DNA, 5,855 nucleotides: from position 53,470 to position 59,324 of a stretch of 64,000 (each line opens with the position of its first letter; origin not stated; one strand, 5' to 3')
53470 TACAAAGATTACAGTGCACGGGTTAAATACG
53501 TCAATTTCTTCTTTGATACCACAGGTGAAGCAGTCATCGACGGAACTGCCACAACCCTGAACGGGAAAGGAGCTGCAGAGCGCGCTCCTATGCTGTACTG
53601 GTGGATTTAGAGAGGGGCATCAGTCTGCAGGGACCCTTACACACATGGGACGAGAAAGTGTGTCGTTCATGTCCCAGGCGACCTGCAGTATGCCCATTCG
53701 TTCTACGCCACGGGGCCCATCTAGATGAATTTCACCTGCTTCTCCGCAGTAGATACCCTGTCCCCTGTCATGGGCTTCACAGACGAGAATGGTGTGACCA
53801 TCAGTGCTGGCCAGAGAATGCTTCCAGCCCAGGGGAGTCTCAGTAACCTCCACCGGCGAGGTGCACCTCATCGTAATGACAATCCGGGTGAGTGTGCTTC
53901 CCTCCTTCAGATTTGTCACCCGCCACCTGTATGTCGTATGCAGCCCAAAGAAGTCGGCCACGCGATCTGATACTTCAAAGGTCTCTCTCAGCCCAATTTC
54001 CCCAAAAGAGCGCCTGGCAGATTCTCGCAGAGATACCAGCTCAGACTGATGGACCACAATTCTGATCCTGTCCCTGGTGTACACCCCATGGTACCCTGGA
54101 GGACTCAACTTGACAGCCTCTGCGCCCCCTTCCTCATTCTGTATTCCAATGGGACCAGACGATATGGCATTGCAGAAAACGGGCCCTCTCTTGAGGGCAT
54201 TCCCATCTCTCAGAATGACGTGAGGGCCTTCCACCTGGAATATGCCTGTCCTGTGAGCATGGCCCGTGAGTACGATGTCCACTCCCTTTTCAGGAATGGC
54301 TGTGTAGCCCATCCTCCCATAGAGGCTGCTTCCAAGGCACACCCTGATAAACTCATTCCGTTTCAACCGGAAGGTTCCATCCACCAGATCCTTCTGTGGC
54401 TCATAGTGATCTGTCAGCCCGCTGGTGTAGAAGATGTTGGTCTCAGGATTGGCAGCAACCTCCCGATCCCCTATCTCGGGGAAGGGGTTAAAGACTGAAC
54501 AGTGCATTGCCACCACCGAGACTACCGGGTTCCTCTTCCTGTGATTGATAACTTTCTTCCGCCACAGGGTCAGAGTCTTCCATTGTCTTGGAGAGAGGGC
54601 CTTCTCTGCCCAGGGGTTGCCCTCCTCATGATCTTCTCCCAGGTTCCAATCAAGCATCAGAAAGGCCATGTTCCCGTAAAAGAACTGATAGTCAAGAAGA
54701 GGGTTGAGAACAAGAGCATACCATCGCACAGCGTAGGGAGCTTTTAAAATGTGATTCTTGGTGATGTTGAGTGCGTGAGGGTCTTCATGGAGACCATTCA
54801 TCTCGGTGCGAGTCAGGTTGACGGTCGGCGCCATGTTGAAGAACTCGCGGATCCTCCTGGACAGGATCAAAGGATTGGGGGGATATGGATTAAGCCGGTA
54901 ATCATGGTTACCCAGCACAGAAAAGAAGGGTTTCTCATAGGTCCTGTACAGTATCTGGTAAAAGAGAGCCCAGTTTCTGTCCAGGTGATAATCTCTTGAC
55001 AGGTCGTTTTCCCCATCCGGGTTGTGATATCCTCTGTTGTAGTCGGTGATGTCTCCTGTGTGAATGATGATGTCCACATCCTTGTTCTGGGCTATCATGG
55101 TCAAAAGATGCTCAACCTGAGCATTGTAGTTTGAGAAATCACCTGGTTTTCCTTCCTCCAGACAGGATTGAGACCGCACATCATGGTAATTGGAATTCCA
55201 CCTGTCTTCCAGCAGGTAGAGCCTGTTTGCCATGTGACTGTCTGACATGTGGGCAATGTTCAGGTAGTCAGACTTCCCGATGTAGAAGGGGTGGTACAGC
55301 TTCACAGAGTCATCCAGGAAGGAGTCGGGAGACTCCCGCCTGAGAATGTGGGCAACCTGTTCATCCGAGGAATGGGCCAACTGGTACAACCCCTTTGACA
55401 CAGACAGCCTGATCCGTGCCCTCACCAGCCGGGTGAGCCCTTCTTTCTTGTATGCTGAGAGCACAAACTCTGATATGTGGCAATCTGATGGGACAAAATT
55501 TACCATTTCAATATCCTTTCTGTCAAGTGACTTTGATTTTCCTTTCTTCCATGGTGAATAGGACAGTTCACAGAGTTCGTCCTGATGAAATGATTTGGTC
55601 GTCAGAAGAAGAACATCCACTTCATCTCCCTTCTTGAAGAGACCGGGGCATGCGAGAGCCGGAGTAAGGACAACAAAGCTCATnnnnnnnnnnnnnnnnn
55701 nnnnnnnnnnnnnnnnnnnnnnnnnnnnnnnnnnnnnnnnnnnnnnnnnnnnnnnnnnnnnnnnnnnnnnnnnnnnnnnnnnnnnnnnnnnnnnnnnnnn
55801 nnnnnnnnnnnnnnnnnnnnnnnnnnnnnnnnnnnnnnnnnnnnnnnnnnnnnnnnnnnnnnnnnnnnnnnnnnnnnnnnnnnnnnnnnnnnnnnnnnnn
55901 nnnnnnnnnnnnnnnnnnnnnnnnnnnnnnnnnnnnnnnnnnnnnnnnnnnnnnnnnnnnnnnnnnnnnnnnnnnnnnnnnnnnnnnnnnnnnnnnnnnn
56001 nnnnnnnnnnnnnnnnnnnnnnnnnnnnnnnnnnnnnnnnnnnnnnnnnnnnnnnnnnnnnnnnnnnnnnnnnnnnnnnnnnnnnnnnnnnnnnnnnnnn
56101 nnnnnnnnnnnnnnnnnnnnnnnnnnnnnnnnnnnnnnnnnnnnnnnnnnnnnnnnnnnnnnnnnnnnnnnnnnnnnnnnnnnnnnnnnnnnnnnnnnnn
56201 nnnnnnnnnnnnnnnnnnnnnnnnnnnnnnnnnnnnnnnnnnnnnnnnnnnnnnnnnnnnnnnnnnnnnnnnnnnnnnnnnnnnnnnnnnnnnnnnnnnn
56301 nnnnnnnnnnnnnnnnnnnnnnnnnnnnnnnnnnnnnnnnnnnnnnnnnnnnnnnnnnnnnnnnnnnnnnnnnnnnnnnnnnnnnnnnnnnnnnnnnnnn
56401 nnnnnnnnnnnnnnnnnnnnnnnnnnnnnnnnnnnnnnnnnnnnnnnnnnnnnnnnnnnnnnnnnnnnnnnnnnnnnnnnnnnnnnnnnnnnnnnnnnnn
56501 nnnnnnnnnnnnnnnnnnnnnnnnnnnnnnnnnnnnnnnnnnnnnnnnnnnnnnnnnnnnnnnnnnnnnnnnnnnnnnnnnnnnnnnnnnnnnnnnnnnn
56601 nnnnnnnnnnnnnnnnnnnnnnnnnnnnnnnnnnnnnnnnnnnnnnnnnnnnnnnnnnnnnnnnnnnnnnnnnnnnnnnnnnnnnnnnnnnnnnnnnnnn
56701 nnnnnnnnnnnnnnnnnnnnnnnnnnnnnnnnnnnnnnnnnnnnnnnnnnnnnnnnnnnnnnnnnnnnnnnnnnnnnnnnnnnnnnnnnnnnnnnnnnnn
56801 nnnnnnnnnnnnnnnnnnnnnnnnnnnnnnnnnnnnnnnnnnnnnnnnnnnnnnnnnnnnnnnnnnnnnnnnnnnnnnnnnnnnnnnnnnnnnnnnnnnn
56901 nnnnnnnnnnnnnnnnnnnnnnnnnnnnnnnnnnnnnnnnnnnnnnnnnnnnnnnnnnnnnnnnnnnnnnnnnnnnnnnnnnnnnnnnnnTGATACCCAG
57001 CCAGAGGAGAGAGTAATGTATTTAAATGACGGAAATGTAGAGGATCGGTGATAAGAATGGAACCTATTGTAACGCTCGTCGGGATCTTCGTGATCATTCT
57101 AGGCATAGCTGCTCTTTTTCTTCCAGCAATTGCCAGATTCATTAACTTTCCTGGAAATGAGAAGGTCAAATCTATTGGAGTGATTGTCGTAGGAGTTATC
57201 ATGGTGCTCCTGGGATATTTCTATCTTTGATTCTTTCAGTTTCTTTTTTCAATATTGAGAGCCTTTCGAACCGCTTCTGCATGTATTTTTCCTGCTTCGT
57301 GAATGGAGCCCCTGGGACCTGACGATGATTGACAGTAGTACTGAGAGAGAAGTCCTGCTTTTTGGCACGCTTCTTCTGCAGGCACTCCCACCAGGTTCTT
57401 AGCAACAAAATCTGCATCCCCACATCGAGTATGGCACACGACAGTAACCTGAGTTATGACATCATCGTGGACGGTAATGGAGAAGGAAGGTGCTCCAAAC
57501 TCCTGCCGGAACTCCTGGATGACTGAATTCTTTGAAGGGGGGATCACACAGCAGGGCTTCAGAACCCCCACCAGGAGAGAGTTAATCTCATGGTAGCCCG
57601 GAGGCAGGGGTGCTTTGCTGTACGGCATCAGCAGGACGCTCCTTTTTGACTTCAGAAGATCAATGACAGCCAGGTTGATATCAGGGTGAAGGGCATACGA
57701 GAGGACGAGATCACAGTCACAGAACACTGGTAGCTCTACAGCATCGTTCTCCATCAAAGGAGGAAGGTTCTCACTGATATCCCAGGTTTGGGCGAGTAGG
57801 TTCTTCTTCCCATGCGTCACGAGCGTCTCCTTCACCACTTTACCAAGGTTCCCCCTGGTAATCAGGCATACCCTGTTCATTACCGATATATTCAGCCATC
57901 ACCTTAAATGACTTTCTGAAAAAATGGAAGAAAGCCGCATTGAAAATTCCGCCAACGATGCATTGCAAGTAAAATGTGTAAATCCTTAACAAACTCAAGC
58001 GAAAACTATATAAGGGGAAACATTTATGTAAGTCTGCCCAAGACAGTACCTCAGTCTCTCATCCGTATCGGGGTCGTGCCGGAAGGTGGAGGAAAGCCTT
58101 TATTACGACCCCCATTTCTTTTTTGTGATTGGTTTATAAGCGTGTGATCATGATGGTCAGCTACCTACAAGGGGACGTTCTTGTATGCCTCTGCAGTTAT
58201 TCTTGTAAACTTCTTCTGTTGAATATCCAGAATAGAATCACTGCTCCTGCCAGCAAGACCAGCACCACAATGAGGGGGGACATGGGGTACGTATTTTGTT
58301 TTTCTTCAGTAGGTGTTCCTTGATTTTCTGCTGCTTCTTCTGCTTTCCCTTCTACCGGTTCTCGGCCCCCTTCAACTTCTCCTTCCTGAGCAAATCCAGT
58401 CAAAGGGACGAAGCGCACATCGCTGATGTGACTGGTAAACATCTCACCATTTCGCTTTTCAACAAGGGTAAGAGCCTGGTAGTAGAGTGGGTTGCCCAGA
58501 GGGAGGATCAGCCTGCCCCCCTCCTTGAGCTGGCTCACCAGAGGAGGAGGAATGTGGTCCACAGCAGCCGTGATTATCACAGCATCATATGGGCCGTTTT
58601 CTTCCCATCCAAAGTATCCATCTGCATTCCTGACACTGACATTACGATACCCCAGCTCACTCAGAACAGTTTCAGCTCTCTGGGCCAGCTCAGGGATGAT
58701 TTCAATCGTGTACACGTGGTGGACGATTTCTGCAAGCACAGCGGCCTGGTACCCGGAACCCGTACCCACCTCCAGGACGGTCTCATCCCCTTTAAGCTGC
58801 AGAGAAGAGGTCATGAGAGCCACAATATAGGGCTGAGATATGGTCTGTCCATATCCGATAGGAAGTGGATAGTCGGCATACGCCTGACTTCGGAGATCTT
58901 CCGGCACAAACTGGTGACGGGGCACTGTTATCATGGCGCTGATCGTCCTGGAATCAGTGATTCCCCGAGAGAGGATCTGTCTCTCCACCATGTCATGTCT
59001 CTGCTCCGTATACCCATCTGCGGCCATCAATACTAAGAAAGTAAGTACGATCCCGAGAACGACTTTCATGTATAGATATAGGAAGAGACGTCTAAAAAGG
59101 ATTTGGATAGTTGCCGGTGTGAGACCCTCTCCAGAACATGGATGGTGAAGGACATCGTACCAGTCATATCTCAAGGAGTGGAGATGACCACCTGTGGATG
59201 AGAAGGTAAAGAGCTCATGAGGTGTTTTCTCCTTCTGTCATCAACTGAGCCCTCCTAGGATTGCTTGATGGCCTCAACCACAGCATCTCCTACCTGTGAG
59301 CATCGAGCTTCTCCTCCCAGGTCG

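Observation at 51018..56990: Candidate isoprenoid/lipid-chain modification locus beside the ether-lipid genes: CrtC-like paralogs, a CrtI-type flavoprotein and a large metallophosphoesterase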

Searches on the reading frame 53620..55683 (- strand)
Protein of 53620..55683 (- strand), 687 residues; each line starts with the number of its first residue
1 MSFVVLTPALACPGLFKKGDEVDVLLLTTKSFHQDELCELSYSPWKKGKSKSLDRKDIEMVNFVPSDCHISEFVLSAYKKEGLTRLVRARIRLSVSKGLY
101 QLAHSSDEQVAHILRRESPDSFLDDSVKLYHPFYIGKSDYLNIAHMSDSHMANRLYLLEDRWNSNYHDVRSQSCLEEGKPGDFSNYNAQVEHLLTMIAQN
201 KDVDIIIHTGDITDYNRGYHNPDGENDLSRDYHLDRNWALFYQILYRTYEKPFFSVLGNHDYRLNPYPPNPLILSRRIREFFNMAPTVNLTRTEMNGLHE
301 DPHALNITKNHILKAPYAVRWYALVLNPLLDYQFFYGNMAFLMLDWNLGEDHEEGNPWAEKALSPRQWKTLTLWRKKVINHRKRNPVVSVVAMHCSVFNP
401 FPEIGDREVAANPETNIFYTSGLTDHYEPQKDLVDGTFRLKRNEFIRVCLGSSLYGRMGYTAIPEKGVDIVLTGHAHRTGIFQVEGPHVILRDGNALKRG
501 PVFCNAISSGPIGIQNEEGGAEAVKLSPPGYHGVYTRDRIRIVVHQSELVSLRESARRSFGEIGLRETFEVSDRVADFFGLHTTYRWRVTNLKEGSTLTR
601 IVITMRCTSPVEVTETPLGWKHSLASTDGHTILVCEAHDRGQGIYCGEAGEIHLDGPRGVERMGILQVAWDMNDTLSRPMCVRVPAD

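Call 3: search_protein_families(library=pfam, proteins=[window:53620-55683:-], max_evalue=0.01)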
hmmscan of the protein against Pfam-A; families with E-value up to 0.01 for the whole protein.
window:53620-55683:- (687 aa): 2 families
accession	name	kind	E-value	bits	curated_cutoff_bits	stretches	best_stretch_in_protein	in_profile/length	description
PF00149.33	Metallophos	-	3.5e-13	50.9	21.5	1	142-293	2-108/191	Calcineurin-like phosphoesterase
PF12850.12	Metallophos_2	-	0.0044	17.5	27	0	191-215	17-39/154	Calcineurin-like phosphoesterase superfamily domain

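Call 8: search_protein_families(library=ncbifam, proteins=[window:53620-55683:-], max_evalue=0.1)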
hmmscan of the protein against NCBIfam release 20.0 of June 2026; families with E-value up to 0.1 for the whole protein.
window:53620-55683:- (687 aa): 1 family
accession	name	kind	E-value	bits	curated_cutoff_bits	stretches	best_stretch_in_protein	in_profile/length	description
TIGR00040.1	yfcE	subfamily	0.00033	20.8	56.25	0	187-262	13-63/158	YfcE family phosphodiesterase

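Call 10: search_solved_structures(query=window:53620-55683:-, max_evalue=1)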
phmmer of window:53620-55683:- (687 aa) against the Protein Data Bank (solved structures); distinct sequences matched with E-value up to 1: 1.
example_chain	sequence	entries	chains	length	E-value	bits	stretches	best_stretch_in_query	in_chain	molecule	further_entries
6hkc_A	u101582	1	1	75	0.49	11.9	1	36-75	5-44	Gamma-aminobutyric acid type B receptor subunit 1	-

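Call 54: search_protein_representatives(protein=window:53620-55683:-)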
Query: 687 residues. Proteins with E-value up to 0.001 (for the whole library): 206; up to 1e-10: 117; up to 1e-30: 24. The best 150 are listed.
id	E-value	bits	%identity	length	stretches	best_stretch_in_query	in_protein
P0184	1.8e-273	925.6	60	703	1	1-687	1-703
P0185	9.7e-143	493.5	56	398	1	295-687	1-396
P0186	2.7e-83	297.0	41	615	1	3-523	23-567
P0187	7.4e-79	282.4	39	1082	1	4-535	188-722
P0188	1.4e-64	235.1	50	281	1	3-223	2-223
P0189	2.9e-63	230.8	41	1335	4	127-285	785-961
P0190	1.4e-61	225.3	40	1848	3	179-671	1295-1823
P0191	3.3e-52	194.2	36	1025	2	4-409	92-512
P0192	7.1e-49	183.2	35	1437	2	113-593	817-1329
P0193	1.5e-47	178.8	34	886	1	2-520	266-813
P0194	3.3e-43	164.5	35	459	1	127-521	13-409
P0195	1.2e-42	162.7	37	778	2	127-287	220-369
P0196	2.0e-41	158.6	32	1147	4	181-407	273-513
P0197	1.3e-40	155.9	35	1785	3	112-523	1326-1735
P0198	2.1e-37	145.3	42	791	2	124-271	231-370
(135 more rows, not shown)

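Call 55: search_protein_families(library=pfam, proteins=[P0186, P0187, P0189, P0191, P0192, P0193, P0195, P0196, P0198], max_evalue=0.001)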
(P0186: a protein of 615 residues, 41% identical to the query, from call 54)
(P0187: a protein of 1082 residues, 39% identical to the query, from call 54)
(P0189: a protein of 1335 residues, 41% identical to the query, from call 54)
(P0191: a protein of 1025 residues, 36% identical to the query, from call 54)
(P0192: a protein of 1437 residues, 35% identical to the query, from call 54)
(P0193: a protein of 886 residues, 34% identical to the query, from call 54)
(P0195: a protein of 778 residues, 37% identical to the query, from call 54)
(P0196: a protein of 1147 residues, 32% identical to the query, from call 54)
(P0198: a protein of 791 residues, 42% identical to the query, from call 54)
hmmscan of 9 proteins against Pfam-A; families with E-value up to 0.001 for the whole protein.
P0186 (615 aa): 1 family
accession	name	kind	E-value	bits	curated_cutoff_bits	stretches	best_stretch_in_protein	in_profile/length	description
PF00149.33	Metallophos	-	4.2e-10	40.8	21.5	1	190-435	3-160/191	Calcineurin-like phosphoesterase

P0187 (1082 aa): 2 families
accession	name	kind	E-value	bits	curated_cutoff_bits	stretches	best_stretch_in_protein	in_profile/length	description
PF00149.33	Metallophos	-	5e-14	53.6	21.5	1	347-666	2-190/191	Calcineurin-like phosphoesterase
PF13529.12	Peptidase_C39_2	-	1.1e-07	33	24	1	928-1067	2-141/143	Peptidase_C39 like family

P0189 (1335 aa): 2 families
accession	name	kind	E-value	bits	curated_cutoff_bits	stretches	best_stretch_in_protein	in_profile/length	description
PF00149.33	Metallophos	-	8.2e-12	46.4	21.5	1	802-969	2-104/191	Calcineurin-like phosphoesterase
PF19077.6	Big_13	-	1.6e-05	25.8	27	0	293-331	60-101/102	Bacterial Ig-like domain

P0191 (1025 aa): 1 family
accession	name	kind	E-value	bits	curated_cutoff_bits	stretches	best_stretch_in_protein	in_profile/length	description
PF00149.33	Metallophos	-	2.4e-07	31.8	21.5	1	264-387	2-87/191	Calcineurin-like phosphoesterase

P0192 (1437 aa): 1 family
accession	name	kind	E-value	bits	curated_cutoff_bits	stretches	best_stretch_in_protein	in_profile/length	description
PF00149.33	Metallophos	-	8.3e-13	49.6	21.5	1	852-1197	2-190/191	Calcineurin-like phosphoesterase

P0193 (886 aa): 2 families
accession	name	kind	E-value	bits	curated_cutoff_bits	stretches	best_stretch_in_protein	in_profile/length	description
PF00149.33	Metallophos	-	1.5e-11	45.5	21.5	1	430-569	2-96/191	Calcineurin-like phosphoesterase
PF00691.25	OmpA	-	3.8e-11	43.6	27.2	1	39-99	2-64/98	OmpA family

P0195 (778 aa): 1 family
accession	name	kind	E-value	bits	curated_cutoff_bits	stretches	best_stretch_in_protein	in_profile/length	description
PF00149.33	Metallophos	-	1.6e-08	35.7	21.5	1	235-355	2-86/191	Calcineurin-like phosphoesterase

P0196 (1147 aa): 1 family
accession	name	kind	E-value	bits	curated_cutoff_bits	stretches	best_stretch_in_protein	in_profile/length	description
PF00149.33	Metallophos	-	6.3e-07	30.4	21.5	1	210-378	4-103/191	Calcineurin-like phosphoesterase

P0198 (791 aa): 1 family
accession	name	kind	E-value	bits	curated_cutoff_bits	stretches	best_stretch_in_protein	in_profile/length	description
PF00149.33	Metallophos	-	2.2e-09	38.4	21.5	1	250-420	3-116/191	Calcineurin-like phosphoesterase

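Call 83: search_solved_structures(query=A4, max_evalue=1)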
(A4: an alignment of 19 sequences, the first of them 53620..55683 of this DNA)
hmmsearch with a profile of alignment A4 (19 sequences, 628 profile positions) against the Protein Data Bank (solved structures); distinct sequences matched with E-value up to 1: 0.

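Call 93: search_protein_families(library=padloc, proteins=[window:53620-55683:-], max_evalue=0.01)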
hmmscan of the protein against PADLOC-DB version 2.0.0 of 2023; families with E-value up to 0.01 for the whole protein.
window:53620-55683:- (687 aa): 0 families

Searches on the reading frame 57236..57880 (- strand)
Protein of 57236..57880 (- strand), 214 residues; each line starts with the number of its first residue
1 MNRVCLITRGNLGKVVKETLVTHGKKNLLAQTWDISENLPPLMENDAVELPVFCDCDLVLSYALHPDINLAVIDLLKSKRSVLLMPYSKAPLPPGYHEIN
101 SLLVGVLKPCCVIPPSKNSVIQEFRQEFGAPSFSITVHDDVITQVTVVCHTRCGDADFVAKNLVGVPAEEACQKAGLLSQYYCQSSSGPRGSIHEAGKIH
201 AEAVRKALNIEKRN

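Call 3: search_protein_families(library=pfam, proteins=[window:57236-57880:-], max_evalue=0.01)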
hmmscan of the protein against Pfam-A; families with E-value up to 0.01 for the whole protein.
window:57236-57880:- (214 aa): 1 family
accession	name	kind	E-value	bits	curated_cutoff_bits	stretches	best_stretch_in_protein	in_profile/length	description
PF02593.20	DUF166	-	4.5e-36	124.9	24.4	1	6-209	2-220/221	Domain of unknown function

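Call 8: search_protein_families(library=ncbifam, proteins=[window:57236-57880:-], max_evalue=0.1)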
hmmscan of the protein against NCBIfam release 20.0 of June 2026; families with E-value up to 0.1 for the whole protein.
window:57236-57880:- (214 aa): 1 family
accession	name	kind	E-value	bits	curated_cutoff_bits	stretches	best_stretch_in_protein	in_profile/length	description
NF041372.1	DUF166_seleno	equivalog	1.7e-25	89.9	200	1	3-208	2-202/203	DUF166 family (seleno)protein DfsP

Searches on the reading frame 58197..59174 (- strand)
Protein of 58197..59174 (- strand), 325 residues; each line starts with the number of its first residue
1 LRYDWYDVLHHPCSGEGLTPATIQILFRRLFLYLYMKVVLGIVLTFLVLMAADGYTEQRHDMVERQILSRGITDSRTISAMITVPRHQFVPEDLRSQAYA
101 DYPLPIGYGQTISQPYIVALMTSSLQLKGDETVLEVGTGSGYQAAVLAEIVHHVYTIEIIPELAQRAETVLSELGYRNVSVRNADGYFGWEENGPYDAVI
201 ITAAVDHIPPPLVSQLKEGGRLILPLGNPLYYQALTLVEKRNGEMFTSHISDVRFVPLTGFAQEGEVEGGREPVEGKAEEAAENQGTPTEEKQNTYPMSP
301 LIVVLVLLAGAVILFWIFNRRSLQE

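Call 3: search_protein_families(library=pfam, proteins=[window:58197-59174:-], max_evalue=0.01)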
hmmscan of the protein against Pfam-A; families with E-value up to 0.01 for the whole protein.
window:58197-59174:- (325 aa): 9 families
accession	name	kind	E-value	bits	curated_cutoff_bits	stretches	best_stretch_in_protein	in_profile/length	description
PF01135.25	PCMT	-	4.8e-63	213.2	20.3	1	59-260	3-207/210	Protein-L-isoaspartate(D-aspartate) O-methyltransferase (PCMT)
PF13649.12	Methyltransf_25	-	2e-08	35.2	27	1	133-218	1-88/97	Methyltransferase domain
PF13489.12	Methyltransf_23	-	5e-08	33.3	27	1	127-213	20-99/164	Methyltransferase domain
PF13847.12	Methyltransf_31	-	3.3e-07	30.5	27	1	128-211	2-90/145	Methyltransferase domain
PF00398.26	RrnaAD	-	5.8e-07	29.3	24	1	122-187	23-86/263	Ribosomal RNA adenine dimethylase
PF08241.18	Methyltransf_11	-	2.4e-06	28.5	21.2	1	134-218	1-82/95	Methyltransferase domain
PF13679.12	Methyltransf_32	-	0.00083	19.8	27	1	119-183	15-86/143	Methyltransferase domain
PF08242.18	Methyltransf_12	-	0.0034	18.5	30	1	134-216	1-85/98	Methyltransferase domain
PF02353.26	CMAS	-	0.0062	16.3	27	1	119-209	52-141/273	Mycolic acid cyclopropane synthetase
